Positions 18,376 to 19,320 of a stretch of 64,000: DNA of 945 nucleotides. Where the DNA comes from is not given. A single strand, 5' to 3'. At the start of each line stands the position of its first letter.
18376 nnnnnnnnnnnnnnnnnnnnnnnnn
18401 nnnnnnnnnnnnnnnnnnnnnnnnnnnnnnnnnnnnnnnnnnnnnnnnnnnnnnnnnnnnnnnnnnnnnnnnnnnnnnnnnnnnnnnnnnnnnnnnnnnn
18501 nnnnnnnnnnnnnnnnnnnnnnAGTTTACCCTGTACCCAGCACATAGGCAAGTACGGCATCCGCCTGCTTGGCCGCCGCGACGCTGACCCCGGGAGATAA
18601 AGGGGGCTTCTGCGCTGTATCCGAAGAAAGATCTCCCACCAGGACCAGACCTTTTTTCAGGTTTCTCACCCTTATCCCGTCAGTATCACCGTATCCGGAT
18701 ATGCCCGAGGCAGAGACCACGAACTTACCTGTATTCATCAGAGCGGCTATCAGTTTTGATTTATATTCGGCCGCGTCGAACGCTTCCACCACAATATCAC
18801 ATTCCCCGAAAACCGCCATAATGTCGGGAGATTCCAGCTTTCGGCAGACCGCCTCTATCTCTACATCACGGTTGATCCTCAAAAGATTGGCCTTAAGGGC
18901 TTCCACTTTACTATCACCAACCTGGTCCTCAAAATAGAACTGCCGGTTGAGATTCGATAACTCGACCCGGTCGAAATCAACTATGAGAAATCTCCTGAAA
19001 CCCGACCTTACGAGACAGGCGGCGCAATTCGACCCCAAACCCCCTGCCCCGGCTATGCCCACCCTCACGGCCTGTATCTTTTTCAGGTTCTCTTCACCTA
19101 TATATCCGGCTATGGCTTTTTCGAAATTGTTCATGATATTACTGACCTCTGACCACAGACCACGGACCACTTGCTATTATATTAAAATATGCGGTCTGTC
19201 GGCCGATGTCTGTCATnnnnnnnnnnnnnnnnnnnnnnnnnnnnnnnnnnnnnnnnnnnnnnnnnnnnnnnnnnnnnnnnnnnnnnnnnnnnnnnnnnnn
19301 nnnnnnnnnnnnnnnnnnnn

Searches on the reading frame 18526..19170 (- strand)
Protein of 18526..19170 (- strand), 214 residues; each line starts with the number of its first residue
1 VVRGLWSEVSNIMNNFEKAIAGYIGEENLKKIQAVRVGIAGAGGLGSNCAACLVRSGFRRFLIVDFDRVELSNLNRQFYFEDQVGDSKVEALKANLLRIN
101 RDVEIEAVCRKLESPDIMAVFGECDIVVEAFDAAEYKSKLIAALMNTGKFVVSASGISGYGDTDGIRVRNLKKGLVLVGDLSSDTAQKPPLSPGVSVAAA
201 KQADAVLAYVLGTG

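Call 73: search_protein_families(library=pfam, proteins=[window:18526-19170:-], max_evalue=0.0001)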
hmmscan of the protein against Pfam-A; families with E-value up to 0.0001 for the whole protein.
window:18526-19170:- (214 aa): 1 family
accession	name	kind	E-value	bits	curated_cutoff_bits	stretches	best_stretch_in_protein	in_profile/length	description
PF00899.27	ThiF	-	2.9e-37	128.5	28.1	1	22-166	8-153/238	ThiF family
